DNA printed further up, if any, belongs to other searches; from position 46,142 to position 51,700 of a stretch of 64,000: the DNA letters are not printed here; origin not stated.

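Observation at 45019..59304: DISARM/Druantia-like defence island with a non-canonical architecture in an archaeal genome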

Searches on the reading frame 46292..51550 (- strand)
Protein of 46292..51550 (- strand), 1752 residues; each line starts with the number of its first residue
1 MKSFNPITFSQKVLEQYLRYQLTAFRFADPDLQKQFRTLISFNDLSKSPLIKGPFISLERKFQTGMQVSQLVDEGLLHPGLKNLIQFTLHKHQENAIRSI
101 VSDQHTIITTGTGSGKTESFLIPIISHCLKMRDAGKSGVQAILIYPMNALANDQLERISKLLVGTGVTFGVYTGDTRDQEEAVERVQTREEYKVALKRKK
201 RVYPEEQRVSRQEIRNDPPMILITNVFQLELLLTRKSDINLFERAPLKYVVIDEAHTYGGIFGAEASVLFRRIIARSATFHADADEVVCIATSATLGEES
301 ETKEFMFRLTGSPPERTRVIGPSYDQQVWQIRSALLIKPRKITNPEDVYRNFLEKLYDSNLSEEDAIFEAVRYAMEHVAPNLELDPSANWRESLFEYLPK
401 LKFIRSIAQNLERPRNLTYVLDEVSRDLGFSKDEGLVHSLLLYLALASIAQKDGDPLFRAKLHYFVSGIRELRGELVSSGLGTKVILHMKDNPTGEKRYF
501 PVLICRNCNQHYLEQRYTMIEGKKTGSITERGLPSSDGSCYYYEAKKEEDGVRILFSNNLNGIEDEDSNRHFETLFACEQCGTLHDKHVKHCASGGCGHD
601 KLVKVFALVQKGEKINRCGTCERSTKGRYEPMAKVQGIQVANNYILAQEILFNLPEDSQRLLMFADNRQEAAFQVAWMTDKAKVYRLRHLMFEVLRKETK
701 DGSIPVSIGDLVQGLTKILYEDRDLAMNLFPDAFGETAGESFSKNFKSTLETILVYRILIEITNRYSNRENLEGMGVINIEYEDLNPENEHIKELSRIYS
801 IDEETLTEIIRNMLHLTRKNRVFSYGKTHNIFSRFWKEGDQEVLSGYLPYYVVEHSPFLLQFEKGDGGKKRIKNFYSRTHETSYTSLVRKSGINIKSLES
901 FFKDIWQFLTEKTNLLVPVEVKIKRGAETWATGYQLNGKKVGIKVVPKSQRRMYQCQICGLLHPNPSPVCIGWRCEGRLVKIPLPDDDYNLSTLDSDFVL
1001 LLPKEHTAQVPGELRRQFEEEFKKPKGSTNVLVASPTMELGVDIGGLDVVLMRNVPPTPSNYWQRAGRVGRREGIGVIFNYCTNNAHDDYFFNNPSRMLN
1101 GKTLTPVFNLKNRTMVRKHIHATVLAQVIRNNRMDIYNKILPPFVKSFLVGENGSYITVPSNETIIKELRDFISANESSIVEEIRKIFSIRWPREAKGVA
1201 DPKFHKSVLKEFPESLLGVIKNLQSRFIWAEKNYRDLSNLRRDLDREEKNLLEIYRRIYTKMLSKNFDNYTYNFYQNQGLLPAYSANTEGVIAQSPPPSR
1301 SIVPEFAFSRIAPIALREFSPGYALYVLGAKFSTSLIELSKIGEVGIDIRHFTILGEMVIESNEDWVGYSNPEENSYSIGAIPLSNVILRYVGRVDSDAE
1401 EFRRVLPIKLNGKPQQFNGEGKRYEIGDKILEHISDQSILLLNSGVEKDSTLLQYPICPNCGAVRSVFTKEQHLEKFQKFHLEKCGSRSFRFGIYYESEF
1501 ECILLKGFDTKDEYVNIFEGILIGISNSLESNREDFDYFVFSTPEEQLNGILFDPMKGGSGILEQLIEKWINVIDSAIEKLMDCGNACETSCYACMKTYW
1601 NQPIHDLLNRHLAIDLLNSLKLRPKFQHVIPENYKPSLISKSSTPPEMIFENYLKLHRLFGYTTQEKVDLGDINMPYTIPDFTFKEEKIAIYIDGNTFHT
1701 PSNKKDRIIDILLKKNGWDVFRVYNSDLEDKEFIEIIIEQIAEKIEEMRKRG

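Call 3: search_protein_families(library=pfam, proteins=[window:46292-51550:-], max_evalue=0.01)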
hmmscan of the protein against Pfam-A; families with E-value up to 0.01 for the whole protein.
window:46292-51550:- (1752 aa): 8 families
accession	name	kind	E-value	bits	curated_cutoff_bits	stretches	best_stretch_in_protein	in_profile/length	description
PF00270.35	DEAD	-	1.6e-23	83.7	26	1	91-299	2-163/167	DEAD/DEAH box helicase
PF00271.37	Helicase_C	-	2.7e-12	47.3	23.5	1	1008-1072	47-109/110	Helicase conserved C-terminal domain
PF09369.15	MZB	-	2.3e-07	31.8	24.2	1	1524-1596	8-80/80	MrfA Zn-binding domain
PF04851.21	ResIII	-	1.3e-06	28.9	22.5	1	87-259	2-138/164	Type III restriction enzyme, res subunit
PF18741.7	MTES_1575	-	0.00019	21.9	38.2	1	1661-1728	13-81/96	REase_MTES_1575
PF04480.18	DUF559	-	0.00037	20.8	20.6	1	1678-1744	44-107/109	Protein of unknown function (DUF559)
PF13086.12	AAA_11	-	0.0026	18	27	0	89-187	2-105/257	AAA domain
PF22590.2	Cas3-like_C_2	-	0.0057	17.4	27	0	1005-1072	46-104/106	CRISPR-associated nuclease/helicase Cas3, C-terminal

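Call 4: search_protein_families(library=padloc, proteins=[window:46292-51550:-], max_evalue=0.001)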
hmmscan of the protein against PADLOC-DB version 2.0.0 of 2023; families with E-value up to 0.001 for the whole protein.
window:46292-51550:- (1752 aa): 35 families (the best 25 are shown)
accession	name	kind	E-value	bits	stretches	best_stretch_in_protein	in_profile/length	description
PDLC00037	DruE3|DruE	-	5.9e-114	380.4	3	12-707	12-684/2055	SNF2 family N-terminal domain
PDLC00013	DruE1|DruE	-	3.8e-106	354.5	4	1024-1329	1078-1357/1776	SNF2 family N-terminal domain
PDLC00036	DruE3|DruE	-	4.1e-94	313.9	3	90-321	94-314/2023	SNF2 family N-terminal domain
PDLC00035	DruE3|DruE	-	6.2e-84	280.6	2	90-321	104-328/1460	SNF2 family N-terminal domain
PDLC00015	DruE2|DruE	-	9.1e-80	266.9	4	878-1187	1006-1330/1887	SNF2 family N-terminal domain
PDLC00051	DruE4|DruE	-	4.6e-76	254.5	5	902-1179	986-1270/1829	SNF2 family N-terminal domain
PDLC00014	DruE2|DruE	-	4.8e-70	234.5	5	889-1177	1048-1350/1928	SNF2 family N-terminal domain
PDLC03960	SngC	-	2.4e-31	107.2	2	88-383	24-281/720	-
PDLC02503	BrxHI|BrxHII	-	2.8e-31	106.5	2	1012-1074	284-344/698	BrxHI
PDLC02896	DpdJ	-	1.3e-25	87.4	2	189-325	308-438/1487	DpdJ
PDLC02569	DrmA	-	7.3e-20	68.4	2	1015-1104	817-904/1095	DrmA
PDLC02570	DrmA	-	1.5e-19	67.9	2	1017-1100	572-652/851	DrmA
PDLC02501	BrxHI|BrxHII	-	4.8e-16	56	2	1006-1075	278-345/925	BrxHI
PDLC02893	DpdJ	-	2.1e-11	40.5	1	212-326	342-450/876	DpdJ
PDLC01196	Cas3d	-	2.2e-11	41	1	91-179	17-93/594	CAS-I-D; effector_G3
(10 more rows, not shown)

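Call 9: search_protein_families(library=ncbifam, proteins=[window:46292-51550:-], max_evalue=0.001)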
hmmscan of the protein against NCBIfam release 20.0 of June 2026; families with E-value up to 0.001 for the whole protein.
window:46292-51550:- (1752 aa): 25 families
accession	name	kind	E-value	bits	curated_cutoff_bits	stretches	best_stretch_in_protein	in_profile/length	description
TIGR03817.1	DECH_helic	hypoth_equivalog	7.5e-39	133.6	874.1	2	89-311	37-216/742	helicase/secretion neighborhood putative DEAH-box helicase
TIGR04121.1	DEXH_lig_assoc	equivalog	1.1e-24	86.2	850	2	86-185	11-111/804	ligase-associated DNA damage response DEXH box helicase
NF041067.1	DpdJ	equivalog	1.2e-20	72.9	800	2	86-157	147-224/1482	protein DpdJ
NF010338.0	PRK13767.1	equivalog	6.6e-19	67.6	849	2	90-383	35-306/877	ATP-dependent helicase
NF053631.1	RNA_helic_CshA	equivalog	3.9e-11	42.5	646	1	92-175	25-105/434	degradosome RNA helicase CshA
NF008394.0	PRK11192.1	equivalog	7.7e-09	34.9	507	1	91-177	28-114/441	ATP-dependent RNA helicase SrmB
NF008744.0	PRK11776.1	equivalog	7.9e-09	34.6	524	0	1027-1086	291-350/460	ATP-dependent RNA helicase DbpA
NF053636.1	DDHlcsCsdAPsy1082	equivalog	8.5e-09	34.4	890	0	1026-1085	291-350/512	DEAD/DEAH box helicase CsdA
TIGR03158.1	cas3_cyano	exception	9e-08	31.6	69.1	1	105-258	16-157/357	type I-D CRISPR-associated helicase Cas3'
NF007284.0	PRK09751.1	equivalog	5.2e-07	27.3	1496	0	1001-1074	350-421/1538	ATP-dependent helicase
NF008164.0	PRK10917.1-2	equivalog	1.2e-06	27.1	785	1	58-181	246-368/704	ATP-dependent DNA helicase RecG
NF002340.1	PRK01297.1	equivalog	1.3e-06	27.5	564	1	1009-1084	282-355/372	ATP-dependent RNA helicase RhlB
NF010337.0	PRK13766.1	equivalog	2.5e-06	25.9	610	1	1021-1094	419-489/781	Hef nuclease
NF007882.0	PRK10590.1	equivalog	2.7e-06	26.6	743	0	1021-1079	290-346/456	ATP-dependent RNA helicase RhlE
NF053711.1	RNA_heli_RhlE1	exception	7.9e-06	24.9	750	0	75-158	7-94/434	RNA helicase RhlE1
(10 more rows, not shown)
